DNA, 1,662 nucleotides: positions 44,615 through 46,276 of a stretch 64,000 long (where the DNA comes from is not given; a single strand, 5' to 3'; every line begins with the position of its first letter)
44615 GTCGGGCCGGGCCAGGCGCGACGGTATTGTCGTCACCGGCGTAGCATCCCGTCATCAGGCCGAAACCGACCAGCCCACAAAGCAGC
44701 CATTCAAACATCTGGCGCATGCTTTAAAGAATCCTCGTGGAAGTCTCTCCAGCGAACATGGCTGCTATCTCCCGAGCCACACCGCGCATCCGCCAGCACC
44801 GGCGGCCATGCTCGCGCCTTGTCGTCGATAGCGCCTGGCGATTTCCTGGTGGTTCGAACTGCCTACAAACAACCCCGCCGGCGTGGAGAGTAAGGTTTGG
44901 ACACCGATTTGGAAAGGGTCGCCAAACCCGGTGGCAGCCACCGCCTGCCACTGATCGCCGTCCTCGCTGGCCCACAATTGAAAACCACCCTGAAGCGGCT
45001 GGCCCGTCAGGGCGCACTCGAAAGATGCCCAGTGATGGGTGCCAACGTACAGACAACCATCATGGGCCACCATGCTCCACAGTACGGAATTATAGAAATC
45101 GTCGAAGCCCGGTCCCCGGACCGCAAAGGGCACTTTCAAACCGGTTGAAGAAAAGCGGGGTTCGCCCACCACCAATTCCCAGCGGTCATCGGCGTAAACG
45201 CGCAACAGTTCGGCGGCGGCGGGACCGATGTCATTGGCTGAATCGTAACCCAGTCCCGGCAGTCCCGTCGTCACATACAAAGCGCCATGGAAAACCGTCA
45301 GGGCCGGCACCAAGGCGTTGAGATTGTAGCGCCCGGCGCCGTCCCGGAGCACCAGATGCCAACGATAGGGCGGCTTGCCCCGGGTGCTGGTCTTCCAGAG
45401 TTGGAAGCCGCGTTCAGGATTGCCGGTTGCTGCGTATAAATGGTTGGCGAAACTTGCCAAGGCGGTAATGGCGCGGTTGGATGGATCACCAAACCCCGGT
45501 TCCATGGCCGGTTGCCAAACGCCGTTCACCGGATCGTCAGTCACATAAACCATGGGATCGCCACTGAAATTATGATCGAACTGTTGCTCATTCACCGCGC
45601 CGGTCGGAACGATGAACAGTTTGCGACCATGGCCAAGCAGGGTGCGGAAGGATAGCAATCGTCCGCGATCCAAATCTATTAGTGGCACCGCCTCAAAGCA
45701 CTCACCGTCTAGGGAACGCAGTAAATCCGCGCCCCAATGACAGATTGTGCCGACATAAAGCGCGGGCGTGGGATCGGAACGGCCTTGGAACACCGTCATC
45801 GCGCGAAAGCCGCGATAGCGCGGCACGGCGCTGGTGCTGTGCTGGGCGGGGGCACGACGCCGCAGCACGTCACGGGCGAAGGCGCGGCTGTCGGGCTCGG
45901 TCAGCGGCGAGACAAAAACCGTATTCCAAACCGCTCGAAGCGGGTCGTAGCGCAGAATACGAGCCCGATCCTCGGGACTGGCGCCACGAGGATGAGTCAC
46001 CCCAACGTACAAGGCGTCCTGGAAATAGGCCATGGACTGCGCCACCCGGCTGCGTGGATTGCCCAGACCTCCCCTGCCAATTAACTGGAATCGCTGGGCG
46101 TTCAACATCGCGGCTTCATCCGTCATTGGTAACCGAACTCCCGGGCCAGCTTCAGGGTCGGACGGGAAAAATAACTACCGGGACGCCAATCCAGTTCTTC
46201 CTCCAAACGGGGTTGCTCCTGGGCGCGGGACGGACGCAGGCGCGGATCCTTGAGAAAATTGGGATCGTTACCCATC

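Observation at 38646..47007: Three tandem sulfotransferase-like -> beta-propeller gene pairs (module triplication with translational coupling)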

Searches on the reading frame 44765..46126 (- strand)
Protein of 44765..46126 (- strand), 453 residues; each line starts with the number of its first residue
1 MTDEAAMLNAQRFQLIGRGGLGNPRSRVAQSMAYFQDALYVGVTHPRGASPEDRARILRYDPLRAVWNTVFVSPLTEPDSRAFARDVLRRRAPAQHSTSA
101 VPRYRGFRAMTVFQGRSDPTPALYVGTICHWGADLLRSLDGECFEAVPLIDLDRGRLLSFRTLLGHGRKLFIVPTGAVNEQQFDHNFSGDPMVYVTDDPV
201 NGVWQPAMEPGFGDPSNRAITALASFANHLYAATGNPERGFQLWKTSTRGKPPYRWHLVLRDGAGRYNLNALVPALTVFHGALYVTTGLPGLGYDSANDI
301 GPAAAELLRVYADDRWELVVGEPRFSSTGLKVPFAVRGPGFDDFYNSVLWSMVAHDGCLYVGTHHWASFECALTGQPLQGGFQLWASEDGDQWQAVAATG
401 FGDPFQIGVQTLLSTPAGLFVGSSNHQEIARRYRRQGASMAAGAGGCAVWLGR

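Call 3: search_protein_families(library=pfam, proteins=[window:44765-46126:-], max_evalue=0.01)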
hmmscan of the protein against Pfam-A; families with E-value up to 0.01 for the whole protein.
window:44765-46126:- (453 aa): 0 families

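Call 5: search_protein_families(library=ncbifam, proteins=[window:44765-46126:-], max_evalue=0.01)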
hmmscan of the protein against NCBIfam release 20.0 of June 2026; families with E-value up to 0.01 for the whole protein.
window:44765-46126:- (453 aa): 0 families

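Call 11: find_related_loci(query=A2, collection=genome_contigs, flank=10000)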
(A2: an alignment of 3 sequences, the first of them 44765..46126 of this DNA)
Query A2 (453 aa) in genome_contigs; peptide patterns used: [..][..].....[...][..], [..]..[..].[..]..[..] (x = any residue, [..] = any of these).
58 stretches matched a pattern; 14 encode a relative of the query (tblastn E <= 1e-3); 13 distinct loci.
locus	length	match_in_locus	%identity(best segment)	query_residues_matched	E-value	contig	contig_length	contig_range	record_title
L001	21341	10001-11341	83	4-452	0e+0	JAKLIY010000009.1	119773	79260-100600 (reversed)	MAG: Proteobacteria bacterium isolate RA.bin98 RA.bin98_9, whole genome shotgun sequence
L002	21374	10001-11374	45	7-453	4e-125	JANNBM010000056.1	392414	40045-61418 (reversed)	MAG: Paracoccaceae bacterium isolate OTE_78_metabat_339 OTE_78_k141_893821, whole genome shotgun sequence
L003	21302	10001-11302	42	7-426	1e-106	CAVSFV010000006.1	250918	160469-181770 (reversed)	MAG: uncultured Alphaproteobacteria bacterium isolate MFD01828.bin.1.100 genome assembly, contig: contig_19491, whole ge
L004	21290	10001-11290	43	7-429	3e-109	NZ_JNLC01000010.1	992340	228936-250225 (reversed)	Bosea sp. 117 U742DRAFT_scaffold00001.1_C, whole genome shotgun sequence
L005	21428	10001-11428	38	8-453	5e-83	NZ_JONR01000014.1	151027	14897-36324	Nevskia soli DSM 19509 BP26DRAFT_scaffold00011.11_C, whole genome shotgun sequence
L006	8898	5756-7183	37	8-453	1e-82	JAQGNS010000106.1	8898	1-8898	MAG: Nevskia sp. isolate RYN_593 scaffold_1885092, whole genome shotgun sequence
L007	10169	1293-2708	36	8-452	7e-81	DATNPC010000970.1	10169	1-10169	MAG TPA_asm: Allocoleopsis sp. isolate SMAG_U16471 k141_1894136, whole genome shotgun sequence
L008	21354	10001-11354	44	7-443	4e-107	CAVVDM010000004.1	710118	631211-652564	MAG: uncultured Alphaproteobacteria bacterium isolate MFD02416.bin.2.219 genome assembly, contig: contig_11847, whole ge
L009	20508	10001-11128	29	14-419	4e-53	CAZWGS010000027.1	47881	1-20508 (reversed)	MAG TPA_asm: uncultured bacterium isolate binchicken_co306_1 genome assembly, contig: NODE_49_length_47881_cov_16.231171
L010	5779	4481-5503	25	13-438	4e-13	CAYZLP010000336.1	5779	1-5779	MAG TPA_asm: uncultured Caldilineaceae bacterium isolate binchicken_co176_4 genome assembly, contig: NODE_13315_length_5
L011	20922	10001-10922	26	93-425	9e-13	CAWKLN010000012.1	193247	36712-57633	MAG: uncultured delta proteobacterium isolate MFD09779.bin.1.125 genome assembly, contig: contig_35531, whole genome sho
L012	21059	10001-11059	25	13-436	8e-10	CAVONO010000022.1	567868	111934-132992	MAG: uncultured Chloroflexia bacterium isolate MFD09779.bin.3.231 genome assembly, contig: contig_7505, whole genome sho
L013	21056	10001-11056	27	99-434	5e-8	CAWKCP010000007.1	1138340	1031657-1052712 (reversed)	MAG: uncultured Chloroflexia bacterium isolate MFD03804.bin.2.109 genome assembly, contig: contig_18408, whole genome sh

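Call 45: search_protein_families(library=pfam, proteins=[window:44765-46126:-], max_evalue=10)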
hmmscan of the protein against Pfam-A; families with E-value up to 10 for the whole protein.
window:44765-46126:- (453 aa): 0 families

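Call 56: search_protein_representatives(protein=window:44765-46126:-)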
Query: 453 residues. Proteins with E-value up to 0.001 (for the whole library): 2164; up to 1e-10: 1176; up to 1e-30: 211. The best 150 are listed.
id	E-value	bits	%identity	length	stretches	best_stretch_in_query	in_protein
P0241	7.1e-145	500.0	53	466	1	7-451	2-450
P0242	4.5e-125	434.7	47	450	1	7-453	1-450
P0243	2.3e-116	406.0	44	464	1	8-435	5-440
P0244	4.3e-115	401.8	45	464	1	13-441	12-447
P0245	3.8e-106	372.3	44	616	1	7-453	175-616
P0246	1.2e-97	344.3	41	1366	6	54-367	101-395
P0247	5.8e-93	328.8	41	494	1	6-428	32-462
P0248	2.4e-92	326.8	44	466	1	8-453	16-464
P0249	3.7e-91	322.9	49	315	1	7-314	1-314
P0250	6.2e-87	308.9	42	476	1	7-453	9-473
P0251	2.1e-85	303.9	42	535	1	8-426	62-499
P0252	1.5e-82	294.5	44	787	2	8-368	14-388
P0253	5.8e-82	292.5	38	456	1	14-438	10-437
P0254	5.3e-80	286.1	40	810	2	9-369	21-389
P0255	1.2e-79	284.9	41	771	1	6-453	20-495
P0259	8.5e-77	275.5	40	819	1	8-426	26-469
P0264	3.8e-74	266.8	38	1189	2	12-426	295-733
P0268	2.4e-73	264.2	40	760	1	8-453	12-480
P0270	1.5e-72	261.5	41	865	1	11-452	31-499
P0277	2.6e-71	257.4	39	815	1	8-452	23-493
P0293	3.5e-65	237.2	41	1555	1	11-426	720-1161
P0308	5.5e-62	226.7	39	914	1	8-453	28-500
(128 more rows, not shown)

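Call 57: search_protein_families(library=pfam, proteins=[P0255, P0268, P0270, P0277, P0308, P0264, P0245, P0252, P0254, P0259], max_evalue=0.001)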
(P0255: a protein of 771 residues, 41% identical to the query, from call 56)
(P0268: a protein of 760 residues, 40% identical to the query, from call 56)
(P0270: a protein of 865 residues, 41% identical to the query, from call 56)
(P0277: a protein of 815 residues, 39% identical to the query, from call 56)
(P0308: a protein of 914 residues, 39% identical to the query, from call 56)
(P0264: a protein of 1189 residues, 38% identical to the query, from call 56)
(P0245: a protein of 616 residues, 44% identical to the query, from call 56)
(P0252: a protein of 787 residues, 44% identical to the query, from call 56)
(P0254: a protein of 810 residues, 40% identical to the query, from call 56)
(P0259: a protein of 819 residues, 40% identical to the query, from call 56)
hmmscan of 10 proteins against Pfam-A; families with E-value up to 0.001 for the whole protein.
P0255 (771 aa): 3 families
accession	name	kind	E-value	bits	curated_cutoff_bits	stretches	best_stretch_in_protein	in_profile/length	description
PF08241.18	Methyltransf_11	-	1.1e-11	45.6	21.2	1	578-670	1-94/95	Methyltransferase domain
PF13649.12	Methyltransf_25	-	1.8e-11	45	27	1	577-667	1-97/97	Methyltransferase domain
PF13489.12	Methyltransf_23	-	0.00053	20.2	27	1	560-711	10-162/164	Methyltransferase domain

P0268 (760 aa): 1 family
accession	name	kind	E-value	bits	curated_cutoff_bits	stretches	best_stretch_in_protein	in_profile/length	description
PF01553.26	Acyltransferase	-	1.5e-08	35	23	1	539-668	4-130/132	Acyltransferase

P0270 (865 aa): 8 families
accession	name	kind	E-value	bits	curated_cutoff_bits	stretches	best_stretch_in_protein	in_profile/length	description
PF01370.27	Epimerase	-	3.2e-37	128.7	20.9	1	532-764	1-240/240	NAD dependent epimerase/dehydratase family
PF01073.25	3Beta_HSD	-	2.1e-18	66.8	22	1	533-747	1-225/280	3-beta hydroxysteroid dehydrogenase/isomerase family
PF16363.11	GDP_Man_Dehyd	-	5.2e-17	62.7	27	1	533-828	1-331/332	GDP-mannose 4,6 dehydratase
PF07993.18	NAD_binding_4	-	1.9e-15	57.2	20.1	1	588-712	83-213/258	Male sterility protein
PF13460.12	NAD_binding_10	-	2.7e-15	57.1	27.2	1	536-655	1-112/184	NAD(P)H-binding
PF05368.20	NmrA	-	3.3e-11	43.8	27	1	530-643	3-108/298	NmrA-like family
PF04321.23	RmlD_sub_bind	-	2.1e-10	40.6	27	1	531-785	2-234/287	RmlD substrate binding domain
PF02719.21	Polysacc_synt_2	-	0.00067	19.4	20.2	0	532-642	1-128/293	Polysaccharide biosynthesis protein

P0277 (815 aa): 5 families
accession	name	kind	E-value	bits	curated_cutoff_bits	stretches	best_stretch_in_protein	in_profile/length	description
PF08241.18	Methyltransf_11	-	7.1e-15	55.9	21.2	1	616-708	1-94/95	Methyltransferase domain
PF13649.12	Methyltransf_25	-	7.4e-14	52.7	27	1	615-705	1-97/97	Methyltransferase domain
PF08242.18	Methyltransf_12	-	2.3e-11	44.7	30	1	616-707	1-98/98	Methyltransferase domain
PF13847.12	Methyltransf_31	-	9.8e-08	32.2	27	1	613-717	5-117/145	Methyltransferase domain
PF13489.12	Methyltransf_23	-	4.7e-07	30.1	27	1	600-746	11-159/164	Methyltransferase domain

P0308 (914 aa): 1 family
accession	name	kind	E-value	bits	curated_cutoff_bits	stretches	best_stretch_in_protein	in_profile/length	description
PF13649.12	Methyltransf_25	-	6.9e-05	23.9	27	0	683-769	3-97/97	Methyltransferase domain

P0264 (1189 aa): 3 families
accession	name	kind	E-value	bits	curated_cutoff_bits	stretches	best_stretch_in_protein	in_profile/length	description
PF18911.6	PKD_4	-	6.2e-31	106.7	27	3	759-845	1-85/85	PKD domain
PF00801.26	PKD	-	3.5e-11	43.4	23.5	1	906-945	48-76/80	PKD domain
PF22352.2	K319L-like_PKD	-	2.2e-09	37.6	27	1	775-845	11-84/84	K319L-like, PKD domain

P0245 (616 aa): 0 families

P0252 (787 aa): 9 families
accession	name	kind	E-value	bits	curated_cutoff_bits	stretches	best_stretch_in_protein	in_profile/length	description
PF08241.18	Methyltransf_11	-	2.6e-25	89.3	21.2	1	588-681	1-95/95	Methyltransferase domain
PF13649.12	Methyltransf_25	-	2.3e-24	86.3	27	1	587-677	1-97/97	Methyltransferase domain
PF13847.12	Methyltransf_31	-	1.1e-17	64.6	27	1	585-717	5-145/145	Methyltransferase domain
PF08242.18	Methyltransf_12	-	1.9e-13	51.4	30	1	588-679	1-98/98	Methyltransferase domain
PF13489.12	Methyltransf_23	-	1.1e-12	48.4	27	1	570-722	7-163/164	Methyltransferase domain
PF01209.24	Ubie_methyltran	-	3.2e-11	43.5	20.1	1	583-684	46-154/233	ubiE/COQ5 methyltransferase family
PF02353.26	CMAS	-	1.1e-09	38.5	27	1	528-682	8-165/273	Mycolic acid cyclopropane synthetase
PF05175.20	MTS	-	2.2e-06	27.9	23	1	576-681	23-138/170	Methyltransferase small domain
PF03141.22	Methyltransf_29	-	0.00048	19.3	23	1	572-682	101-218/506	Putative S-adenosyl-L-methionine-dependent methyltransferase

P0254 (810 aa): 10 families
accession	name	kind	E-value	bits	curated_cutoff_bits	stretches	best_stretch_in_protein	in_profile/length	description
PF08241.18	Methyltransf_11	-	1.7e-15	57.9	21.2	1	612-705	1-95/95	Methyltransferase domain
PF13649.12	Methyltransf_25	-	7.1e-15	55.9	27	1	611-701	1-97/97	Methyltransferase domain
PF13847.12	Methyltransf_31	-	3.2e-09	37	27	1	607-709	3-113/145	Methyltransferase domain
PF13489.12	Methyltransf_23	-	5.6e-09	36.4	27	1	592-724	7-134/164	Methyltransferase domain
PF03141.22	Methyltransf_29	-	2e-08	33.7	23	1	609-741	119-254/506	Putative S-adenosyl-L-methionine-dependent methyltransferase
PF08242.18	Methyltransf_12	-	8.2e-08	33.3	30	1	612-702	1-97/98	Methyltransferase domain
PF02353.26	CMAS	-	8.3e-07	29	27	1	608-720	63-179/273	Mycolic acid cyclopropane synthetase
PF01209.24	Ubie_methyltran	-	1.6e-05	24.8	20.1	1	606-722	46-166/233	ubiE/COQ5 methyltransferase family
PF20922.3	Anamorsin_N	-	2.5e-05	24.5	27.1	1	659-737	40-120/163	Anamorsin, N-terminal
PF05219.18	DREV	-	0.00014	21.6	26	1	603-732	90-214/265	DREV methyltransferase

P0259 (819 aa): 7 families
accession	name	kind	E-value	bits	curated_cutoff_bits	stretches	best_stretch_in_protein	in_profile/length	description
PF13649.12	Methyltransf_25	-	2.2e-14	54.3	27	1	626-715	1-97/97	Methyltransferase domain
PF08241.18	Methyltransf_11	-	2.8e-14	53.9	21.2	1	627-718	1-94/95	Methyltransferase domain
PF13847.12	Methyltransf_31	-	6.3e-09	36.1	27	1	625-723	6-113/145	Methyltransferase domain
PF13489.12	Methyltransf_23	-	2.2e-07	31.2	27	1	621-759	21-162/164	Methyltransferase domain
PF08242.18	Methyltransf_12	-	2.3e-07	31.9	30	1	627-717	1-98/98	Methyltransferase domain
PF01209.24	Ubie_methyltran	-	0.0003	20.7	20.1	1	625-718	50-150/233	ubiE/COQ5 methyltransferase family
PF05175.20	MTS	-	0.0007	19.7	23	0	622-718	31-137/170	Methyltransferase small domain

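Call 58: list_cluster_members(proteins=[P0252, P0254, P0255, P0268, P0270, P0246, P0293, P0259, P0241, P0245])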
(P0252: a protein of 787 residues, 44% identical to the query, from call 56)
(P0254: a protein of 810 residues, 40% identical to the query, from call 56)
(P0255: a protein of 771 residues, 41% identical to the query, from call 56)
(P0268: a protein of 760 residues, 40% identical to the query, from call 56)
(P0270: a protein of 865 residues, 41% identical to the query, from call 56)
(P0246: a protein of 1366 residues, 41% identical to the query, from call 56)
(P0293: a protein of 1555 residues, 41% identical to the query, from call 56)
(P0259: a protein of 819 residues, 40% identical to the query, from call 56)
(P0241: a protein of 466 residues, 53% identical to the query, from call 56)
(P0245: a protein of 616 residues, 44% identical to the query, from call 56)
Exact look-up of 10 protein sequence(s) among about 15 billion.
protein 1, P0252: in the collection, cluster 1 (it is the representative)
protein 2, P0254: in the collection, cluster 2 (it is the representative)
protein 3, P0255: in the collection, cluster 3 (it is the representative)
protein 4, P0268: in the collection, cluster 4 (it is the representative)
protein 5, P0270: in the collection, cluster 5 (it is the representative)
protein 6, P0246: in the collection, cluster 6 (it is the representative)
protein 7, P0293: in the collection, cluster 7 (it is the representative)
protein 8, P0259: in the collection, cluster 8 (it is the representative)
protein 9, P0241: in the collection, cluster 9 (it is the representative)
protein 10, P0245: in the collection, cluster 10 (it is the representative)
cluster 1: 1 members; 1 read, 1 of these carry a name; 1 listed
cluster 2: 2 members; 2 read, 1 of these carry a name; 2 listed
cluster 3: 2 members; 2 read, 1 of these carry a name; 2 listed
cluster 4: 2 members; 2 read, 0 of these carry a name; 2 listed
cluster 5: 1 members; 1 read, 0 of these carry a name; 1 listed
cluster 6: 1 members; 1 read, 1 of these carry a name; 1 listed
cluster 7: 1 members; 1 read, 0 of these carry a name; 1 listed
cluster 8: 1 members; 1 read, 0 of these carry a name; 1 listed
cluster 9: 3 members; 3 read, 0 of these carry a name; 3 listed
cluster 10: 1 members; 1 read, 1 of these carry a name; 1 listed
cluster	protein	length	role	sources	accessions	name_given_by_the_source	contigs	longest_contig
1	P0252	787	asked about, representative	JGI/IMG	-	ubiquinone/menaquinone biosynthesis C-methylase UbiE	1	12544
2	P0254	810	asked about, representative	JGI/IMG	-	-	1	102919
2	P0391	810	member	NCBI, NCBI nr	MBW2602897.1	MAG: methyltransferase domain-containing protein [Deltaproteobacteria bacterium] | methyltransferase domain-containing protein [Deltaproteobacteria bacterium]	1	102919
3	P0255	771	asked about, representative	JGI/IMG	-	SAM-dependent methyltransferase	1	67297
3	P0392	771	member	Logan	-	-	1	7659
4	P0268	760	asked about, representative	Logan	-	-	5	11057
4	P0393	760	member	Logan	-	-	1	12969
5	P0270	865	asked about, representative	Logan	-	-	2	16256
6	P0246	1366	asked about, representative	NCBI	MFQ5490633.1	MAG: thrombospondin type 3 repeat-containing protein [Phycisphaerae bacterium]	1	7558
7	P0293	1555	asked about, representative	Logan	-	-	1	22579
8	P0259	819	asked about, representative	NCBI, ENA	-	-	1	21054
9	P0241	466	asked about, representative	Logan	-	-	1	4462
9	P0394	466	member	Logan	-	-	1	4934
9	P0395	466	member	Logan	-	-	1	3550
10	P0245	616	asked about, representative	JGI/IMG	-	hypothetical protein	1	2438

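Call 59: find_encoding_contigs(protein=P0254, flank=10000, max_places=1)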
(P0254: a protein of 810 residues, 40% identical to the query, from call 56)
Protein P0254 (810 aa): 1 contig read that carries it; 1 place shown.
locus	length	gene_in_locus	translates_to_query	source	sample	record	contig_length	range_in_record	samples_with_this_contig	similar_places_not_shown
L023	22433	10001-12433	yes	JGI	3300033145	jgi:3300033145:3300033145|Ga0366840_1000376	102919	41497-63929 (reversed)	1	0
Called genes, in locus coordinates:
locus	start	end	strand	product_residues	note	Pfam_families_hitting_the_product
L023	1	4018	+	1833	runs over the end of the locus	PF00109:ketoacyl-synt, PF02801:Ketoacyl-synt_C, PF16197:KAsynt_C_assoc, PF22336:RhiE-like_linker, PF22621:CurL-like_PKS_C, PF00698:Acyl_transf_1, PF00550:PP-binding, PF14765:PS-DH, +1 more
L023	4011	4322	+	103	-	PF00550:PP-binding (weak)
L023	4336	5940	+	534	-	PF01663:Phosphodiest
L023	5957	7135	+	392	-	PF00561:Abhydrolase_1, PF12146:Hydrolase_4, PF12697:Abhydrolase_6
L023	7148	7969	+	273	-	PF00106:adh_short, PF08659:KR, PF13561:adh_short_C2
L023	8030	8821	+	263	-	PF00106:adh_short, PF08659:KR, PF13561:adh_short_C2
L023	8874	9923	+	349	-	-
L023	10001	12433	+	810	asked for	PF01209:Ubie_methyltran (faint), PF02353:CMAS (weak), PF03141:Methyltransf_29, PF13489:Methyltransf_23, PF13847:Methyltransf_31, PF08241:Methyltransf_11, PF08242:Methyltransf_12, PF13649:Methyltransf_25, +1 more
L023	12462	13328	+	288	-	PF05175:MTS (weak), PF13489:Methyltransf_23 (weak), PF01209:Ubie_methyltran, PF13847:Methyltransf_31, PF08241:Methyltransf_11, PF08242:Methyltransf_12, PF13649:Methyltransf_25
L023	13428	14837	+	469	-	-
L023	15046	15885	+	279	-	PF22622:MFE-2_hydrat-2_N, PF01575:MaoC_dehydratas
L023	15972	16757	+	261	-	PF02353:CMAS, PF03141:Methyltransf_29, PF13489:Methyltransf_23, PF01209:Ubie_methyltran, PF13847:Methyltransf_31, PF08241:Methyltransf_11, PF08242:Methyltransf_12, PF13649:Methyltransf_25, +2 more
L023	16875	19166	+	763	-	PF25954:Beta-barrel_RND_2 (faint), PF25881:HH_YBHG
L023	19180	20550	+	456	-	PF02321:OEP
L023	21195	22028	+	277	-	-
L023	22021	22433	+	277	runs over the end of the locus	PF00691:OmpA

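Call 61: search_protein_families(library=pfam, alignment_id=A4, max_evalue=0.0001)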
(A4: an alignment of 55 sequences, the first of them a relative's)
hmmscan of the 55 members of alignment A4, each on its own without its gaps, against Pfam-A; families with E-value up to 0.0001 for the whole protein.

A. member 1, P0252 (787 aa): 8 families
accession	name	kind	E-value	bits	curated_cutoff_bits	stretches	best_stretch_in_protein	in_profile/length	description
PF08241.18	Methyltransf_11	-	2.6e-25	89.3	21.2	1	588-681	1-95/95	Methyltransferase domain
PF13649.12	Methyltransf_25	-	2.3e-24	86.3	27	1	587-677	1-97/97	Methyltransferase domain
PF13847.12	Methyltransf_31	-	1.1e-17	64.6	27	1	585-717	5-145/145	Methyltransferase domain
PF08242.18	Methyltransf_12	-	1.9e-13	51.4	30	1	588-679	1-98/98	Methyltransferase domain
PF13489.12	Methyltransf_23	-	1.1e-12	48.4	27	1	570-722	7-163/164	Methyltransferase domain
PF01209.24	Ubie_methyltran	-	3.2e-11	43.5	20.1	1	583-684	46-154/233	ubiE/COQ5 methyltransferase family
PF02353.26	CMAS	-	1.1e-09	38.5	27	1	528-682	8-165/273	Mycolic acid cyclopropane synthetase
PF05175.20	MTS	-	2.2e-06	27.9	23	1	576-681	23-138/170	Methyltransferase small domain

B. families by the number of members that match (of 55 scanned): 22 families
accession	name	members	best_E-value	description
PF08241.18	Methyltransf_11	23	2.6e-25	Methyltransferase domain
PF13649.12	Methyltransf_25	23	2.3e-24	Methyltransferase domain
PF13489.12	Methyltransf_23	19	1.2e-13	Methyltransferase domain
PF13847.12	Methyltransf_31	18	1.1e-17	Methyltransferase domain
PF08242.18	Methyltransf_12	18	9.4e-14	Methyltransferase domain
PF01209.24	Ubie_methyltran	9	3.2e-11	ubiE/COQ5 methyltransferase family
PF02353.26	CMAS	7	1.1e-09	Mycolic acid cyclopropane synthetase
PF05175.20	MTS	5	2.2e-06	Methyltransferase small domain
PF03141.22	Methyltransf_29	3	2e-08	Putative S-adenosyl-L-methionine-dependent methyltransferase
PF02412.23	TSP_3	2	2.9e-18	Thrombospondin type 3 repeat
PF01553.26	Acyltransferase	2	4.1e-09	Acyltransferase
PF01370.27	Epimerase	1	3.2e-37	NAD dependent epimerase/dehydratase family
PF01073.25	3Beta_HSD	1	2.1e-18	3-beta hydroxysteroid dehydrogenase/isomerase family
PF16363.11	GDP_Man_Dehyd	1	5.2e-17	GDP-mannose 4,6 dehydratase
PF13469.12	Sulfotransfer_3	1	5.7e-17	Sulfotransferase family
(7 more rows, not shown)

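Call 65: find_encoding_contigs(protein=P0270, flank=10000, max_places=1)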
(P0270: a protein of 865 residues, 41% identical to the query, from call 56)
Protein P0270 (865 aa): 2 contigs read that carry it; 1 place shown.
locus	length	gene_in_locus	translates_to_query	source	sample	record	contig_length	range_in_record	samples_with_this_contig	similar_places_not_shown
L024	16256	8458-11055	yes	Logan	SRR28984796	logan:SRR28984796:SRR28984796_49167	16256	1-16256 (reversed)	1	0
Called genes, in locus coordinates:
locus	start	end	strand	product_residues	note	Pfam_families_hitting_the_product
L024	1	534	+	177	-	?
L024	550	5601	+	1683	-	PF00109:ketoacyl-synt, PF02801:Ketoacyl-synt_C, PF16197:KAsynt_C_assoc, PF00698:Acyl_transf_1, PF14765:PS-DH (faint), PF01648:ACPS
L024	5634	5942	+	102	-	PF00550:PP-binding (weak)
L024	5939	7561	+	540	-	PF01663:Phosphodiest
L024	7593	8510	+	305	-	PF00561:Abhydrolase_1, PF12146:Hydrolase_4, PF12697:Abhydrolase_6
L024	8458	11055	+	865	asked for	PF01073:3Beta_HSD, PF01370:Epimerase, PF04321:RmlD_sub_bind, PF05368:NmrA, PF13460:NAD_binding_10, PF16363:GDP_Man_Dehyd, PF07993:NAD_binding_4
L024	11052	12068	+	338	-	PF01073:3Beta_HSD, PF01370:Epimerase, PF02719:Polysacc_synt_2 (weak), PF04321:RmlD_sub_bind, PF13460:NAD_binding_10, PF16363:GDP_Man_Dehyd, PF07993:NAD_binding_4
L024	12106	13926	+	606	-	PF01073:3Beta_HSD, PF01370:Epimerase, PF04321:RmlD_sub_bind, PF05368:NmrA, PF07993:NAD_binding_4, PF13460:NAD_binding_10, PF16363:GDP_Man_Dehyd, PF01209:Ubie_methyltran, +7 more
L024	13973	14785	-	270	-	PF00106:adh_short, PF08659:KR, PF01370:Epimerase (weak), PF13561:adh_short_C2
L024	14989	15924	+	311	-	-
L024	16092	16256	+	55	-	?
